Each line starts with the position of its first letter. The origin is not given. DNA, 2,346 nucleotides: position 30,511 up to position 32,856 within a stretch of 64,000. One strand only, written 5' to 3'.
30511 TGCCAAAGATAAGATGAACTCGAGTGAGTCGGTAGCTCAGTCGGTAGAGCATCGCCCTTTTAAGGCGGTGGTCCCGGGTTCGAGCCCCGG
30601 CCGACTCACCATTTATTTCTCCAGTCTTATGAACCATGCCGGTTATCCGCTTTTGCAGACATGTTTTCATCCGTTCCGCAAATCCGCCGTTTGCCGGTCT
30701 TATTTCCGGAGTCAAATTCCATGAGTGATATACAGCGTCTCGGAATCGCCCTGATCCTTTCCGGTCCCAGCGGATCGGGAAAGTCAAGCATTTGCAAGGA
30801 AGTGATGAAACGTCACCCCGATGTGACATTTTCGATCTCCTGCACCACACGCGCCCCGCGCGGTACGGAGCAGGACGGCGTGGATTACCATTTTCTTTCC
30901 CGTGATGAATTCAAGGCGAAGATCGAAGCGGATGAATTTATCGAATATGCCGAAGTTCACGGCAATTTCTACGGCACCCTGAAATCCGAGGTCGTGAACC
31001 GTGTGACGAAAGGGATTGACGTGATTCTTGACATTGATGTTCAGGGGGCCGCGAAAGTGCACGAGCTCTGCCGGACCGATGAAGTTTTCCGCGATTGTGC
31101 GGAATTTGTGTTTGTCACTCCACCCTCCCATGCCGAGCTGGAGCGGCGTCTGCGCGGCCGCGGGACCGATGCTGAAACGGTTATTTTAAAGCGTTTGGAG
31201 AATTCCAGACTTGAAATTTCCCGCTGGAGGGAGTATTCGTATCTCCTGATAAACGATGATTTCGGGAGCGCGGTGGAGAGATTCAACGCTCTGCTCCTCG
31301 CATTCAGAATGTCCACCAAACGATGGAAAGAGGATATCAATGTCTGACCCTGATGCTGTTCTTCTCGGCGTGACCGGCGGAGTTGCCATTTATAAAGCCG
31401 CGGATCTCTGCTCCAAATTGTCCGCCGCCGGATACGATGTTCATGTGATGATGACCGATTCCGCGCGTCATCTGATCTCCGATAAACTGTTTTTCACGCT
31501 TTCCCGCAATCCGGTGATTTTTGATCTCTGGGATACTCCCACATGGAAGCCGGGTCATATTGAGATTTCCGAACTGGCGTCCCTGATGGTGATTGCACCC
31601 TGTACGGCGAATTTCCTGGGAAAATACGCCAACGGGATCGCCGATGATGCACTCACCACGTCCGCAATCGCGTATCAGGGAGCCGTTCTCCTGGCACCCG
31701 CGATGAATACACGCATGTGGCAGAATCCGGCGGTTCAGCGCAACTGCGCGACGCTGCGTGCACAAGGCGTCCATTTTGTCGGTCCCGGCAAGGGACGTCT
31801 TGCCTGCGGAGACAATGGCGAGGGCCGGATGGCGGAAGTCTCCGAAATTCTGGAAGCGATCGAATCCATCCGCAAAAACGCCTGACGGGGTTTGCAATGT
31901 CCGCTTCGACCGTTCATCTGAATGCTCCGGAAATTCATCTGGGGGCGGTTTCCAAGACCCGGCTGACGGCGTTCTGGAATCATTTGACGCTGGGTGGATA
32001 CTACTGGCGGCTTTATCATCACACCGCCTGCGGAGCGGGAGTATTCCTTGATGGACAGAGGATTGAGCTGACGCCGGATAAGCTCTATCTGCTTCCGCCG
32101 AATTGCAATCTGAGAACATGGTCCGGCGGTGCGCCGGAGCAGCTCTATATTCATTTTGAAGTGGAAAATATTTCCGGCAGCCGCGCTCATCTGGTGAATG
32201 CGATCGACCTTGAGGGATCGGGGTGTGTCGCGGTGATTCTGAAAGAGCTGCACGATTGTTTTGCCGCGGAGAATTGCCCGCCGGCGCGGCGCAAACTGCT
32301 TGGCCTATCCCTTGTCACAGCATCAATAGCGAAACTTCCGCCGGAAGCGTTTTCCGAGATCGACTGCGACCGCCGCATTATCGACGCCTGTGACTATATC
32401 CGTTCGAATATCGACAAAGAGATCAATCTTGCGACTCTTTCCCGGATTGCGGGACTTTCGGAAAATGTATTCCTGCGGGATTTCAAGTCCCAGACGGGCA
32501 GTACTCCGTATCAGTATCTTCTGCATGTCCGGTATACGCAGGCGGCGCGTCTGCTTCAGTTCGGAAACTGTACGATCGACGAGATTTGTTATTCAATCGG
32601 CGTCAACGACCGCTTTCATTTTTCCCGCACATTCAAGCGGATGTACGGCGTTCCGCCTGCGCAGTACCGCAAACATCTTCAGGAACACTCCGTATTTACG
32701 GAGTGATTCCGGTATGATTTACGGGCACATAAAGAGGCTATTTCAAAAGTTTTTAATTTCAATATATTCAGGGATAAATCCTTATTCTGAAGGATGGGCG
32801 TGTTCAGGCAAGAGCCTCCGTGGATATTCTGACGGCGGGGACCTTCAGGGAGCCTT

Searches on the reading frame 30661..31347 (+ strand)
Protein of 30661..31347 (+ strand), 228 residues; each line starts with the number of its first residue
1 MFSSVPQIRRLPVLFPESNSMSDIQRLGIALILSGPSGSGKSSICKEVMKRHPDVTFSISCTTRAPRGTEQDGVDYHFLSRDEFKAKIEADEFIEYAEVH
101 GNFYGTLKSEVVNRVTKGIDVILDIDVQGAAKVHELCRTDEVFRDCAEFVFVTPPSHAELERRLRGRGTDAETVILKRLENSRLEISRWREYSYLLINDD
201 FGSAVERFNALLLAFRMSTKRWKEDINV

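Call 46: search_protein_families(library=pfam, proteins=[window:30661-31347:+])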
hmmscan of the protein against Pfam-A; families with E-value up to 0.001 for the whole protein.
window:30661-31347:+ (228 aa): 5 families
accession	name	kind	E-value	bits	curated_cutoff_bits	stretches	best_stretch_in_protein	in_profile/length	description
PF00625.27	Guanylate_kin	-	5e-45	153.9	25.2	1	31-211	5-178/182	Guanylate kinase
PF13671.12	AAA_33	-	1.3e-09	39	27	1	32-180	3-134/143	AAA domain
PF13238.12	AAA_18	-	8.1e-05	23.5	29.4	1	32-173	2-117/128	AAA domain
PF13191.12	AAA_16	-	0.00063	20.7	32.6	0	30-55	26-51/167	AAA ATPase domain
PF13401.12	AAA_22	-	0.00093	20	27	0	31-62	8-42/130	AAA domain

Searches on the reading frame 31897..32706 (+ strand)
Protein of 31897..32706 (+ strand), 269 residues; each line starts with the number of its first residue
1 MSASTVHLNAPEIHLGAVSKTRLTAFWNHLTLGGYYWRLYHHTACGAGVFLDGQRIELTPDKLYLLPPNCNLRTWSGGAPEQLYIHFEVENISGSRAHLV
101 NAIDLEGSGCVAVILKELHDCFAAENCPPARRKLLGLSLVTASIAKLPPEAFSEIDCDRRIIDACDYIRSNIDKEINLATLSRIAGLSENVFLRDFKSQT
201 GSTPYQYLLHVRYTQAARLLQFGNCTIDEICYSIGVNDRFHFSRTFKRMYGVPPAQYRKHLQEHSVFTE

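Call 46: search_protein_families(library=pfam, proteins=[window:31897-32706:+])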
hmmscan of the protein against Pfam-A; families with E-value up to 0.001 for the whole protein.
window:31897-32706:+ (269 aa): 2 families
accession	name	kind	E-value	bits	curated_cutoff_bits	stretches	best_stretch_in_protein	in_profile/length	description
PF12833.13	HTH_18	-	9.2e-21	74.4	33.6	1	181-259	1-79/80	Helix-turn-helix domain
PF00165.29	HTH_AraC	-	5.5e-16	58.7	26.6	2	224-259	8-42/42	Bacterial regulatory helix-turn-helix proteins, AraC family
